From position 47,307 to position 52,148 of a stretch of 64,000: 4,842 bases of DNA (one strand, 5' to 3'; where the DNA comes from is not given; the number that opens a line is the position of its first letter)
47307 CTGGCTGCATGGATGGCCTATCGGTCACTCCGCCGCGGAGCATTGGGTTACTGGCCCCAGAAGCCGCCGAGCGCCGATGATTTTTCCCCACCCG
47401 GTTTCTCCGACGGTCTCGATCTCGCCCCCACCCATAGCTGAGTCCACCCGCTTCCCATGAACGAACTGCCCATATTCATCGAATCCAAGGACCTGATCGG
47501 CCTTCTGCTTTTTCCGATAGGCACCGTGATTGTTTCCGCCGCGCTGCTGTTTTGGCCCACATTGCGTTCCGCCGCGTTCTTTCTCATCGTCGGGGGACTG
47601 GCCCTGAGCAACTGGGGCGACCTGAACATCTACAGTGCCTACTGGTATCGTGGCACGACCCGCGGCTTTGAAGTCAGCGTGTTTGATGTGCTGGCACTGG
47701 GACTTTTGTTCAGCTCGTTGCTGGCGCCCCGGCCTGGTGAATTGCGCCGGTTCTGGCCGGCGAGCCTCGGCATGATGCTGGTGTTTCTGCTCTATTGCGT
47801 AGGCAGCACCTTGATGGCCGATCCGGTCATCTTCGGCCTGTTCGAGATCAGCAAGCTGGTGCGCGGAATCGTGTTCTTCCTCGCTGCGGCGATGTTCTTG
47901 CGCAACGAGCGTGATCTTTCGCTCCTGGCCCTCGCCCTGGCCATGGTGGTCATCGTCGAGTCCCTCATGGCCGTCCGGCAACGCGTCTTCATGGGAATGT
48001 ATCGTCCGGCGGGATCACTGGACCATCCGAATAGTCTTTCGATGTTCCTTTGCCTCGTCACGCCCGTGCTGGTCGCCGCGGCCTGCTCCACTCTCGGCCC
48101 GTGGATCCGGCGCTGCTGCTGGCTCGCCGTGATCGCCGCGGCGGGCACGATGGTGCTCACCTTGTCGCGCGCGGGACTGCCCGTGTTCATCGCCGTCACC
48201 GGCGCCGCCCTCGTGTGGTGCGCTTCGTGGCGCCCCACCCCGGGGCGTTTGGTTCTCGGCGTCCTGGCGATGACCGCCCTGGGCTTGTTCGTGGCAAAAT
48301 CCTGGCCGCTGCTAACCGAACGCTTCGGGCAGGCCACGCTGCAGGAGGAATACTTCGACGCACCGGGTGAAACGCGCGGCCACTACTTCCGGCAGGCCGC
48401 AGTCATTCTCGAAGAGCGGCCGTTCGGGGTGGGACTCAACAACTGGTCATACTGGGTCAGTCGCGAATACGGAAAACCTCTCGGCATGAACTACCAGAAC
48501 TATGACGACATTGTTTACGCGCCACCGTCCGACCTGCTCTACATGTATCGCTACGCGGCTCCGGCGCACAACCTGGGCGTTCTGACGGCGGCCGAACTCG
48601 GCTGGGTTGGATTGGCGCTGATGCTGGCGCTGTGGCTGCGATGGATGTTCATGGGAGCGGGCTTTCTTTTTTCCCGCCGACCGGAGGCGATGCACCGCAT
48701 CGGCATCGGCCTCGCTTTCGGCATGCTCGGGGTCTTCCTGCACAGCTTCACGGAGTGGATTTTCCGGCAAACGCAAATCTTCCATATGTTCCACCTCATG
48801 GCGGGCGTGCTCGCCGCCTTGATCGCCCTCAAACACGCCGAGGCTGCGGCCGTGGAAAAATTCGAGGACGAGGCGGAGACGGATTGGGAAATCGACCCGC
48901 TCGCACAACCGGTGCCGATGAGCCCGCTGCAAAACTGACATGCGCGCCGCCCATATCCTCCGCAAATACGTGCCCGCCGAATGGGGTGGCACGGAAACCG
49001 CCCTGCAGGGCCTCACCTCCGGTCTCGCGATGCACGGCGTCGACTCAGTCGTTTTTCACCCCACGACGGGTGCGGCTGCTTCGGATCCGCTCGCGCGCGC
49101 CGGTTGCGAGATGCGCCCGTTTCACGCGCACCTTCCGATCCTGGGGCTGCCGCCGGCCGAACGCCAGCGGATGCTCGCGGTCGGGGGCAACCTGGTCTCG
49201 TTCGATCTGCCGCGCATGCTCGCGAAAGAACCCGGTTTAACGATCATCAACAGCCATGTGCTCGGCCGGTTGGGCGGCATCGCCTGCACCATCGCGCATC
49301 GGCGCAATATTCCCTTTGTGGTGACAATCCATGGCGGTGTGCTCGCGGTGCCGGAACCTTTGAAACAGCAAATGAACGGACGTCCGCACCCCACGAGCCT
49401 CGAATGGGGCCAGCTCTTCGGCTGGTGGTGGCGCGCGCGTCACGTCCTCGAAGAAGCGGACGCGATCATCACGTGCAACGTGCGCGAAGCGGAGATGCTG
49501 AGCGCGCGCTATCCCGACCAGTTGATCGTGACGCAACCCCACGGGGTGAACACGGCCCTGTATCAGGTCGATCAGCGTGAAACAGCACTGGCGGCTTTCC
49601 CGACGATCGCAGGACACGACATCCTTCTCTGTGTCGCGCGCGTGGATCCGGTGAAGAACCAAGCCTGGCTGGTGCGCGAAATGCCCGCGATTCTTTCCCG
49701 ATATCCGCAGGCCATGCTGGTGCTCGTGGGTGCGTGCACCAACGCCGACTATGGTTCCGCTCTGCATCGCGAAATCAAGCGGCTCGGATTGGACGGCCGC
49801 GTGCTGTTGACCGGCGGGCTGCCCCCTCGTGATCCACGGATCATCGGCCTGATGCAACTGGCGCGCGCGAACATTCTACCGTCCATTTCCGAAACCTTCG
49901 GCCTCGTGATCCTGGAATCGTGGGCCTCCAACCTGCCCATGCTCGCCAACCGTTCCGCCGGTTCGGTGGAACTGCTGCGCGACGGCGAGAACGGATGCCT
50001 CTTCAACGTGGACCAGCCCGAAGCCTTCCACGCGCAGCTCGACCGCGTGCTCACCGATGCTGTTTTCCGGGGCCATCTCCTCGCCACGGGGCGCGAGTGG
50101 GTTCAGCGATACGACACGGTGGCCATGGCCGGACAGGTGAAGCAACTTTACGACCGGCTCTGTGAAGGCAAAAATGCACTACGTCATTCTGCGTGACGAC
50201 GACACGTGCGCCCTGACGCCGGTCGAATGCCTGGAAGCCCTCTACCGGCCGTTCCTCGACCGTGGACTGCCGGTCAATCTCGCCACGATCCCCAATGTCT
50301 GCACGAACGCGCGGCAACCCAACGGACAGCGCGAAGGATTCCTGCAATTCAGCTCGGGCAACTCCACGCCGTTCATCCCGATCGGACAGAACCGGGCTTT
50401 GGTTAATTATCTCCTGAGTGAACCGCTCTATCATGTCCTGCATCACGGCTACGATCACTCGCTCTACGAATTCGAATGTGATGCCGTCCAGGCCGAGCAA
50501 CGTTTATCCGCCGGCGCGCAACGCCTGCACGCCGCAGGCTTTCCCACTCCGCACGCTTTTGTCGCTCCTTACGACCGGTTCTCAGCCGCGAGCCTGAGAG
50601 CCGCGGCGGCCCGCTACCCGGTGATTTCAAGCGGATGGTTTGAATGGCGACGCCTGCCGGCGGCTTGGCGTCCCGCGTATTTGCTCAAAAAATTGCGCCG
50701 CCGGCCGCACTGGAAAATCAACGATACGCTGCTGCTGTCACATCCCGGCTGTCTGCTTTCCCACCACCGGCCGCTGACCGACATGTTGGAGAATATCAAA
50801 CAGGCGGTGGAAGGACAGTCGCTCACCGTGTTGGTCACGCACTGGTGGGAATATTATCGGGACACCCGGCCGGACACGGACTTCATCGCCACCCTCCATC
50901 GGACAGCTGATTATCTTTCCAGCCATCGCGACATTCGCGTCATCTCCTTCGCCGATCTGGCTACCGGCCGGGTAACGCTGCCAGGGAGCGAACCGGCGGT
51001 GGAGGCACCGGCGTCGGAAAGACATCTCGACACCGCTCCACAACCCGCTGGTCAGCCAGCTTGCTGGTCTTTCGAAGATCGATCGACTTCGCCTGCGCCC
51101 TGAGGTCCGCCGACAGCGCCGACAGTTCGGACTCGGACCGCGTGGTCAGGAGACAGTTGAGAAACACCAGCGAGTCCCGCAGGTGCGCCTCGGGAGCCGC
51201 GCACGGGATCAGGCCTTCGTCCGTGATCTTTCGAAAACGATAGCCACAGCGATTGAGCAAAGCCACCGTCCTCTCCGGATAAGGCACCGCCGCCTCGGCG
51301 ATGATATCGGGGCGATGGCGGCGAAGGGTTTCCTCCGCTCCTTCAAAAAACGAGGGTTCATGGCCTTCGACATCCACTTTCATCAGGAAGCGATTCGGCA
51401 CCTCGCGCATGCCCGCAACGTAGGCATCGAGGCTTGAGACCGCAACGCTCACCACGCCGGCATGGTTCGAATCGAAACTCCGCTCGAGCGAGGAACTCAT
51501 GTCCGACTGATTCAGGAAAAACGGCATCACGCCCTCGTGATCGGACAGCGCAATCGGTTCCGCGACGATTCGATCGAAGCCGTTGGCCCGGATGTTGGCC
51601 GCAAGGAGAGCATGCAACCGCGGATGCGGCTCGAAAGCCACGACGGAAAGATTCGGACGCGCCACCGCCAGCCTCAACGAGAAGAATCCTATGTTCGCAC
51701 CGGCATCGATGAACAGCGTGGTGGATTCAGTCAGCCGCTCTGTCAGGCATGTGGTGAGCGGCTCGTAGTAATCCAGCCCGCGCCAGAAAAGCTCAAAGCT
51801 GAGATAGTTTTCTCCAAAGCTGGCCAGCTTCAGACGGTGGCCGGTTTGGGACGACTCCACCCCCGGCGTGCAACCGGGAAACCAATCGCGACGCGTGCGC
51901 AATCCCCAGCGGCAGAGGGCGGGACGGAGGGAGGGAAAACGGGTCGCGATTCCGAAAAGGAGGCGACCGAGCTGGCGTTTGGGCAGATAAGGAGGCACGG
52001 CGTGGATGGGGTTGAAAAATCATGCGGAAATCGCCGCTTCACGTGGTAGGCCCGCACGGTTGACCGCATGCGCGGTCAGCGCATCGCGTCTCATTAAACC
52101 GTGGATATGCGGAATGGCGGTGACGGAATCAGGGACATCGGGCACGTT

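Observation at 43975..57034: Glycan locus with an unusual nucleotide-handling module (Pol-beta NTase, NPP phosphodiesterase, uridine kinase, degenerate pyrophosphorylase, STAS)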

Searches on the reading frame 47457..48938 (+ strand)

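Call 3: search_protein_families(library=pfam, proteins=[window:47457-48938:+], max_evalue=0.01)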
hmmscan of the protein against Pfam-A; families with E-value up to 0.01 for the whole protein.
window:47457-48938:+ (493 aa): 1 family
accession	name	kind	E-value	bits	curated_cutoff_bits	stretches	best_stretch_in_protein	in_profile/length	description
PF04932.20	Wzy_C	-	2.4e-12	47.3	31.7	1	223-389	1-148/149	O-Antigen ligase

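Call 11: search_protein_families(library=ncbifam, proteins=[window:47457-48938:+], max_evalue=0.01)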
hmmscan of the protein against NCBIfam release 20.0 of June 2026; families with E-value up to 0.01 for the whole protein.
window:47457-48938:+ (493 aa): 0 families

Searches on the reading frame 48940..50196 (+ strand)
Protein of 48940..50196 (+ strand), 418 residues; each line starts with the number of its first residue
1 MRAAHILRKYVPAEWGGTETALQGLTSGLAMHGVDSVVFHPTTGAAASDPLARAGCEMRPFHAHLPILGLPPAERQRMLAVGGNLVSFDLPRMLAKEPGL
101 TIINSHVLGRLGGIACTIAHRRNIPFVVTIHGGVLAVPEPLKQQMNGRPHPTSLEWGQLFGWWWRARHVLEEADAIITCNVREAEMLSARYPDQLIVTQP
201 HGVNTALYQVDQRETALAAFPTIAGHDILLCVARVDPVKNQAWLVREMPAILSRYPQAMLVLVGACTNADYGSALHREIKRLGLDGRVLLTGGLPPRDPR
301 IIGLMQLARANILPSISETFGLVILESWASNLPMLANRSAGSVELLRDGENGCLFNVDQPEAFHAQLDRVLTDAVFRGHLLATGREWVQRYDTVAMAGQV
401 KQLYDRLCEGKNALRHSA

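Call 3: search_protein_families(library=pfam, proteins=[window:48940-50196:+], max_evalue=0.01)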
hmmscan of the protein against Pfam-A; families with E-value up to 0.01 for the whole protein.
window:48940-50196:+ (418 aa): 6 families
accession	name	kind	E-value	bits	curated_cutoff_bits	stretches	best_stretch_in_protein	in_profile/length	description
PF13692.12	Glyco_trans_1_4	-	1.6e-25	90.5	27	1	228-373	3-142/142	Glycosyl transferases group 1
PF00534.26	Glycos_transf_1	-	7.5e-24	84.6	26.4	1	225-378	14-163/172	Glycosyl transferases group 1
PF13439.12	Glyco_transf_4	-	1e-13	52.1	28.5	1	15-206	1-169/170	Glycosyltransferase Family 4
PF13579.12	Glyco_trans_4_4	-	1.4e-12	48.7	29.7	1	16-192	1-147/158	Glycosyl transferase 4-like domain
PF20706.3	GT4-conflict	-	1.3e-05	24.8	26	1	228-349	199-323/385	Family 4 Glycosyltransferase in conflict systems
PF13524.12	Glyco_trans_1_2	-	0.0062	16.9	25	0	324-393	67-134/144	Glycosyl transferase-like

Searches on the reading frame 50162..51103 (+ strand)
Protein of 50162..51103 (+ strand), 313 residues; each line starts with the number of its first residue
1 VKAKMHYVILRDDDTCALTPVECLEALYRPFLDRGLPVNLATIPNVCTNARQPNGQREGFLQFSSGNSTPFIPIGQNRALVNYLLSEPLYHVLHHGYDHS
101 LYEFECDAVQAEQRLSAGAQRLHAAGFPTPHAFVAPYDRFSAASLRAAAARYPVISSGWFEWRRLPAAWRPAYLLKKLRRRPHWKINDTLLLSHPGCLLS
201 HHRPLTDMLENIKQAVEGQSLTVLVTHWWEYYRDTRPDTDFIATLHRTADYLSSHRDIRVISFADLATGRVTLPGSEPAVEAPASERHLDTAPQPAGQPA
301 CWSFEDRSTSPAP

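Call 3: search_protein_families(library=pfam, proteins=[window:50162-51103:+], max_evalue=0.01)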
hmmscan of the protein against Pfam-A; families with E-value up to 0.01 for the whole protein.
window:50162-51103:+ (313 aa): 1 family
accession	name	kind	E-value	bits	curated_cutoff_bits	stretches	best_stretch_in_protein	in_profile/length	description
PF10096.14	DUF2334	-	9.3e-08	32.3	26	1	9-159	3-148/203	Uncharacterized protein conserved in bacteria (DUF2334)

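Call 11: search_protein_families(library=ncbifam, proteins=[window:50162-51103:+], max_evalue=0.01)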
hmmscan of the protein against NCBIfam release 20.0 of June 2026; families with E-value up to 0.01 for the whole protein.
window:50162-51103:+ (313 aa): 0 families

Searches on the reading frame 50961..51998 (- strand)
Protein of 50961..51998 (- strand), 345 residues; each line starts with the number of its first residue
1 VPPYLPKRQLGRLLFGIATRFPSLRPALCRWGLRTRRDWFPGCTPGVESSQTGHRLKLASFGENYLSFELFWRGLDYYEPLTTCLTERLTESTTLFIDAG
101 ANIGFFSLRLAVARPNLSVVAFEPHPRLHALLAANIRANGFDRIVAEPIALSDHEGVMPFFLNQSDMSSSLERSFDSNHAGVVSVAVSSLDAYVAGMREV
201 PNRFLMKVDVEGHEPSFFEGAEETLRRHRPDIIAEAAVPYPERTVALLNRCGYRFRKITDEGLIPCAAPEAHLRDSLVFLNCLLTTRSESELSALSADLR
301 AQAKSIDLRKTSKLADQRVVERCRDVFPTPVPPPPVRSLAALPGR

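Call 3: search_protein_families(library=pfam, proteins=[window:50961-51998:-], max_evalue=0.01)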
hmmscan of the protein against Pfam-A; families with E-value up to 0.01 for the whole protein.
window:50961-51998:- (345 aa): 2 families
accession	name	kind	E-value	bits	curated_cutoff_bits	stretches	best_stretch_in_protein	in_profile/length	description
PF05050.19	Methyltransf_21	-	3.1e-16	60.4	22.7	1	98-255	1-173/173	Methyltransferase FkbM domain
PF02475.24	TRM5-TYW2_MTfase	-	0.0073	16.7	28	0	90-146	34-90/164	TRM5/TYW2 methyltransferase domain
